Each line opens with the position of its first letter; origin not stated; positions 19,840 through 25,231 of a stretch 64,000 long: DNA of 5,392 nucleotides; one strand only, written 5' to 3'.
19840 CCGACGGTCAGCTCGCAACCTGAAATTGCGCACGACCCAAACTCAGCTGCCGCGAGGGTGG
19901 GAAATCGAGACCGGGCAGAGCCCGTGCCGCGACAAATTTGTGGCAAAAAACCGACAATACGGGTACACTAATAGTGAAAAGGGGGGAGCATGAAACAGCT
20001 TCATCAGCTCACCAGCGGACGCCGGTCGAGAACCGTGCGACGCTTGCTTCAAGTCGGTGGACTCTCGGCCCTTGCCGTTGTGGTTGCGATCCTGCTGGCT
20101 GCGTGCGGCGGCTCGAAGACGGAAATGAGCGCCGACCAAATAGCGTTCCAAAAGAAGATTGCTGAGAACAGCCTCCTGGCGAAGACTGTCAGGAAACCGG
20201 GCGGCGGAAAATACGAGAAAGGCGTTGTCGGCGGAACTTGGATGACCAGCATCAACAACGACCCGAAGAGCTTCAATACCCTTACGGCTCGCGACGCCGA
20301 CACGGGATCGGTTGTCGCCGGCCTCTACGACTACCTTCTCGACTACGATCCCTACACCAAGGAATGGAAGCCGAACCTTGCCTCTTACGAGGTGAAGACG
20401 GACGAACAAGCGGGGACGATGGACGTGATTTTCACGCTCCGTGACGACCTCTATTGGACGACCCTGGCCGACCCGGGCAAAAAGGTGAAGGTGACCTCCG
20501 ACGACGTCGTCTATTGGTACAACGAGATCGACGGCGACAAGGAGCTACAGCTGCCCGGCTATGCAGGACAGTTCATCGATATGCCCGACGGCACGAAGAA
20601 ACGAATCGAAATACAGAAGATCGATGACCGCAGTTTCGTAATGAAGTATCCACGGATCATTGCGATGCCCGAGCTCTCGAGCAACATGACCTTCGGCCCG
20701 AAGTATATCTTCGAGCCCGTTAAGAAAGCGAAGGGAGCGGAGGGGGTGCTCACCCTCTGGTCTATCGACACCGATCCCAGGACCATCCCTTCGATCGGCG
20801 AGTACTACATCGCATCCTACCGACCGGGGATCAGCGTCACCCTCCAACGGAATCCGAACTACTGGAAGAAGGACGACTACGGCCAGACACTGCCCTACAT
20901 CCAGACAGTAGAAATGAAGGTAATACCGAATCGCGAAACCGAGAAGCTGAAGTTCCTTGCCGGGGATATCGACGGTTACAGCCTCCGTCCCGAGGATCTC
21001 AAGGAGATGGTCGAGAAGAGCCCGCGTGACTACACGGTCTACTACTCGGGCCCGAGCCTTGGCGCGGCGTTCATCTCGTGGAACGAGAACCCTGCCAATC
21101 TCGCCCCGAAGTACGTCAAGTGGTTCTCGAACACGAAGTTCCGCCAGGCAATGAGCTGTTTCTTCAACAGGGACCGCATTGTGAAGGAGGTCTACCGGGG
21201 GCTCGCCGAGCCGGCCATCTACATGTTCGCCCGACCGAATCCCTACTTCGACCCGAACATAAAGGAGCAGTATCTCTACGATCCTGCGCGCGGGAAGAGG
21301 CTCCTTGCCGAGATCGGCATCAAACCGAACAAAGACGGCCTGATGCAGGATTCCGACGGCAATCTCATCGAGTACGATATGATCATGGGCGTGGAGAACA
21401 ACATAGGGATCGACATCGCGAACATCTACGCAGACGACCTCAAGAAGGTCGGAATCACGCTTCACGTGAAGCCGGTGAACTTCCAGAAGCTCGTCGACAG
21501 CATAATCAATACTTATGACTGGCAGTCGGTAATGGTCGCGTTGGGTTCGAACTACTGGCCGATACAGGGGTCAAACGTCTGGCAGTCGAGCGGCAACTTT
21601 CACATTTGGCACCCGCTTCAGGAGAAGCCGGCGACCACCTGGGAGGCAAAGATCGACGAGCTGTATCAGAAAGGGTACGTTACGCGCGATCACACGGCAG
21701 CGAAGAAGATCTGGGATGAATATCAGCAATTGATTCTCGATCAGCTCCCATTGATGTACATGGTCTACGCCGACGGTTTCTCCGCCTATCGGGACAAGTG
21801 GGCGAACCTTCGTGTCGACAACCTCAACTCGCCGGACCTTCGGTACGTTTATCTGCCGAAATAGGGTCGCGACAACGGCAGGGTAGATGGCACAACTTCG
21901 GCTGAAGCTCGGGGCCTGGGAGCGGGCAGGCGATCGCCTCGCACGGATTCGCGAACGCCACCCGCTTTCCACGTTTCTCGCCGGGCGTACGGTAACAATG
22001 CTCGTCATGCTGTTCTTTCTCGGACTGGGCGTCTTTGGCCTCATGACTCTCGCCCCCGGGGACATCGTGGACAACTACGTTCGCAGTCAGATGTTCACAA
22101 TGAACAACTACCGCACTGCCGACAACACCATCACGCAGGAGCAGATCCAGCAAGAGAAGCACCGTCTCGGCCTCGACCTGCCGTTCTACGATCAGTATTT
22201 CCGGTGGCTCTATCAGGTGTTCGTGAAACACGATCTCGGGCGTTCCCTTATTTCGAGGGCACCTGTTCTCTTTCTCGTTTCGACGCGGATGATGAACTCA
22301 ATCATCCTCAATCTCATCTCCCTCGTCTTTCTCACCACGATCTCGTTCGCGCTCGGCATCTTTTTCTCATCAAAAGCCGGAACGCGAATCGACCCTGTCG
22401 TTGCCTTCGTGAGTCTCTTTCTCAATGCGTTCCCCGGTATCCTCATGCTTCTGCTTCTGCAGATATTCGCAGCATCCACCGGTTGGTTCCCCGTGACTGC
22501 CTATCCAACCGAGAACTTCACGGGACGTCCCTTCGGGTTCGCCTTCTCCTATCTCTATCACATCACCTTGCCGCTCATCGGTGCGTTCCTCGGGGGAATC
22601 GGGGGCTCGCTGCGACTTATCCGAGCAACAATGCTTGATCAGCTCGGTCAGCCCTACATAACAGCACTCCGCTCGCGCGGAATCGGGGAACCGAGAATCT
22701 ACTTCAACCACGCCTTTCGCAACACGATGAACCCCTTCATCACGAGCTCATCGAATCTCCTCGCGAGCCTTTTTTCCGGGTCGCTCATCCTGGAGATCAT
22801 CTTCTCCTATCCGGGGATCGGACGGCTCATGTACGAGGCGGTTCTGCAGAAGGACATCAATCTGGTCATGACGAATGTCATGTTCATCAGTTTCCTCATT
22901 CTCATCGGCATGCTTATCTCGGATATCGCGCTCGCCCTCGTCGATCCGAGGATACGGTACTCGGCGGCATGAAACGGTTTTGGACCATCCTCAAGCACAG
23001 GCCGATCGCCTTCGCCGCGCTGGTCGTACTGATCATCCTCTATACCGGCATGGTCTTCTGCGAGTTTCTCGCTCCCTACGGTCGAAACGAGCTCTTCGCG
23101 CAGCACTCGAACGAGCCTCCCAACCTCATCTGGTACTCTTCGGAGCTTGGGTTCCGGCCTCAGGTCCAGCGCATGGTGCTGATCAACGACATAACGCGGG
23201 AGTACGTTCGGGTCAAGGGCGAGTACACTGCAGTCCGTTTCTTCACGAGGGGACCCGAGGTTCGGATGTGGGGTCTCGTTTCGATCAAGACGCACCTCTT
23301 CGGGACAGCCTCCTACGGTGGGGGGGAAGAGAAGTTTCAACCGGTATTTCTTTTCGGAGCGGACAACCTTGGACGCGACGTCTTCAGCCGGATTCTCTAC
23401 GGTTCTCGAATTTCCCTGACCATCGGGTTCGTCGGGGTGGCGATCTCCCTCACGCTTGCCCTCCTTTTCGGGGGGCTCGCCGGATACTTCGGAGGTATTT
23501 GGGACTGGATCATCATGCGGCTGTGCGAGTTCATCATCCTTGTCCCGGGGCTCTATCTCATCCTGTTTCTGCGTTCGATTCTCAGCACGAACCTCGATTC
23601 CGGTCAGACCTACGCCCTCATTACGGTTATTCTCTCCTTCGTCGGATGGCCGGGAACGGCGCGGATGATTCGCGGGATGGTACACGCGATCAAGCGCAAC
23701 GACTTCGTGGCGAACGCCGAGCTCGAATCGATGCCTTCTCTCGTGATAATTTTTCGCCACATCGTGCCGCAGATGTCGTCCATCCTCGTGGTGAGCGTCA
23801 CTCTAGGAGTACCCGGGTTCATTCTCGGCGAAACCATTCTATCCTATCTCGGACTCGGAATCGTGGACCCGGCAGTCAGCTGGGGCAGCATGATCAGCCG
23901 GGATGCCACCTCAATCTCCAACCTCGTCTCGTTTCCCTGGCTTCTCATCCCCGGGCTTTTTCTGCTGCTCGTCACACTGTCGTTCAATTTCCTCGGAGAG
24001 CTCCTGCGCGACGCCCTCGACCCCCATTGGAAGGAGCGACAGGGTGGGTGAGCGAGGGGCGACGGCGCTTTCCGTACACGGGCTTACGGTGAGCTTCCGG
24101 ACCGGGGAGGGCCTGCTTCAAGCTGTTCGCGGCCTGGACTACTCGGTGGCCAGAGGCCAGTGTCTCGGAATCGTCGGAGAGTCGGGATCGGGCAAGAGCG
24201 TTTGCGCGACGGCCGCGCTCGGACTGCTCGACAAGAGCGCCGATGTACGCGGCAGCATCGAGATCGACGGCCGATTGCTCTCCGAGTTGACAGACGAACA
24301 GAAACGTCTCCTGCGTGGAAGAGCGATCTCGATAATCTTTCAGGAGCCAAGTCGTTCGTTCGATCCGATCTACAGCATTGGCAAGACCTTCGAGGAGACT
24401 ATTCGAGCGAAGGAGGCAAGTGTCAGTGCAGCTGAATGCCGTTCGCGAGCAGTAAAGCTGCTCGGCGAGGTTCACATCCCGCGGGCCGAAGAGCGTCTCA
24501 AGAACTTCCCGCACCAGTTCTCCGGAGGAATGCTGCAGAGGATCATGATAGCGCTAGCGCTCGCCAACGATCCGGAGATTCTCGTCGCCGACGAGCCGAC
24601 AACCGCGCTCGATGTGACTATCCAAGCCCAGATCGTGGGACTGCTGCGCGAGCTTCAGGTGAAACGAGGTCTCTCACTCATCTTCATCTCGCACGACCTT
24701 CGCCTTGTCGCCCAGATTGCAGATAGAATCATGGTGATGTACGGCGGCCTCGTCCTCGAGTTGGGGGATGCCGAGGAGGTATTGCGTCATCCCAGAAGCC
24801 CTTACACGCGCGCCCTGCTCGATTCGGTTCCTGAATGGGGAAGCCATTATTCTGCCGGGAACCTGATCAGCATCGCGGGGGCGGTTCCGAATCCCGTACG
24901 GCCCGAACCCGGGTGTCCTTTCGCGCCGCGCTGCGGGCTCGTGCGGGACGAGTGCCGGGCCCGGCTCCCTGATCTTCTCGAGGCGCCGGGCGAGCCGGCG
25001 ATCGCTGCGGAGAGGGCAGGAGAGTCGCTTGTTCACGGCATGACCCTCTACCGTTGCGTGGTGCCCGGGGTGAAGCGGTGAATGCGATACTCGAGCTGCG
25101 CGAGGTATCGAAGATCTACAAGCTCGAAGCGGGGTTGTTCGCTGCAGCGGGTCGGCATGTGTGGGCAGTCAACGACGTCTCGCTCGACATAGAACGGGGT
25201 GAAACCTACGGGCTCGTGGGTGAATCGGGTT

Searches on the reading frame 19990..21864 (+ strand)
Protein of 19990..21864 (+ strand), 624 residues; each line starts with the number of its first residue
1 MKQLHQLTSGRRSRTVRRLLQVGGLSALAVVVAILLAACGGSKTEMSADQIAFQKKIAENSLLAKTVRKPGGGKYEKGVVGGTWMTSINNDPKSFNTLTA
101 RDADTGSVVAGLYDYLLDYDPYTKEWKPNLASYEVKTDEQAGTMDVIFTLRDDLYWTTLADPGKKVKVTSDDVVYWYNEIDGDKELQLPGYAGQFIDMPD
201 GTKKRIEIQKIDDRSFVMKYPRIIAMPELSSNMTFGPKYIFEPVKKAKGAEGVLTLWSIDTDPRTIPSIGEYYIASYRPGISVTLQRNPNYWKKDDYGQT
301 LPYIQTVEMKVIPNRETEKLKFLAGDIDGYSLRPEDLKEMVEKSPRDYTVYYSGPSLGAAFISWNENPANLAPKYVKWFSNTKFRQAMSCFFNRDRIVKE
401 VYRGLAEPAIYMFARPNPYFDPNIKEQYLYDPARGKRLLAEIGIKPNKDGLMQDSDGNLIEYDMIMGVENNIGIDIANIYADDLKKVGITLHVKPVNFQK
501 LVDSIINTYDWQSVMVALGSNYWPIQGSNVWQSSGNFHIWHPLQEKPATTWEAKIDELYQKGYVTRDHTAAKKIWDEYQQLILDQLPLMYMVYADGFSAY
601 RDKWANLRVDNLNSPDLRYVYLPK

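Call 78: search_protein_families(library=pfam, proteins=[window:19990-21864:+], max_evalue=0.00001)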
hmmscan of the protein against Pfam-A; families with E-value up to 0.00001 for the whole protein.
window:19990-21864:+ (624 aa): 1 family
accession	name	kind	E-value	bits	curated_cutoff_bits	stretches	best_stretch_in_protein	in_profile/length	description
PF00496.27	SBP_bac_5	-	1.1e-52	179.8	32.4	1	127-528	3-356/368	Bacterial extracellular solute-binding proteins, family 5 Middle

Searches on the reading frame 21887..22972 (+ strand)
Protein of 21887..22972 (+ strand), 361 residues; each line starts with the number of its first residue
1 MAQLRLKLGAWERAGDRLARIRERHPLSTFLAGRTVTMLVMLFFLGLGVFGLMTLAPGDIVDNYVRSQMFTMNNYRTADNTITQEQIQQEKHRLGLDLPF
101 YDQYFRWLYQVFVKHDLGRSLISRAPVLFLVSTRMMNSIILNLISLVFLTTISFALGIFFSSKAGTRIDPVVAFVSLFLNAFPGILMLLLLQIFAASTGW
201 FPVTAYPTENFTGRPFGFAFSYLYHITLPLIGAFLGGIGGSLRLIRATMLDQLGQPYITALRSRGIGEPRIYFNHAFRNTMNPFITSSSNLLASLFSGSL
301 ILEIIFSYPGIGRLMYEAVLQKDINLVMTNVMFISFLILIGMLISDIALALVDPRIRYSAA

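Call 78: search_protein_families(library=pfam, proteins=[window:21887-22972:+], max_evalue=0.00001)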
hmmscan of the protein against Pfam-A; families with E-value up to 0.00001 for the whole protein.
window:21887-22972:+ (361 aa): 2 families
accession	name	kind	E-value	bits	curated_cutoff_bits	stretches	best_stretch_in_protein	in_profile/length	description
PF00528.27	BPD_transp_1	-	1.8e-29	103.2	26.4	1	154-357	2-183/184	Binding-protein-dependent transport system inner membrane component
PF19300.4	BPD_transp_1_N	-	4.6e-07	30.5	23.8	1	29-154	3-113/114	Binding-prot-dependent transport system membrane comp, N-term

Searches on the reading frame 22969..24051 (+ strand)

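Call 78: search_protein_families(library=pfam, proteins=[window:22969-24051:+], max_evalue=0.00001)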
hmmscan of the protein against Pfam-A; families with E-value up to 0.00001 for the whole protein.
window:22969-24051:+ (360 aa): 2 families
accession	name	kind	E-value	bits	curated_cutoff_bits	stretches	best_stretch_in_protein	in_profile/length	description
PF00528.27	BPD_transp_1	-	1.3e-19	71.1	26.4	1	165-354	2-182/184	Binding-protein-dependent transport system inner membrane component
PF12911.12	OppC_N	-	4e-08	33.5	23.9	1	2-51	4-53/53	N-terminal TM domain of oligopeptide transport permease C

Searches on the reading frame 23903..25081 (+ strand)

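Call 78: search_protein_families(library=pfam, proteins=[window:23903-25081:+], max_evalue=0.00001)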
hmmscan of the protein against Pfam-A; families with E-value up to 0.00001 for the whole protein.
window:23903-25081:+ (392 aa): 2 families
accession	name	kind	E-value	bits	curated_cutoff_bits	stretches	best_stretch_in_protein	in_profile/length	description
PF00005.33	ABC_tran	-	6.8e-24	85.5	25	1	76-234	2-137/137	ABC transporter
PF08352.17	oligo_HPY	-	3.3e-18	66.3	27.1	1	286-351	2-65/65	Oligopeptide/dipeptide transporter, C-terminal region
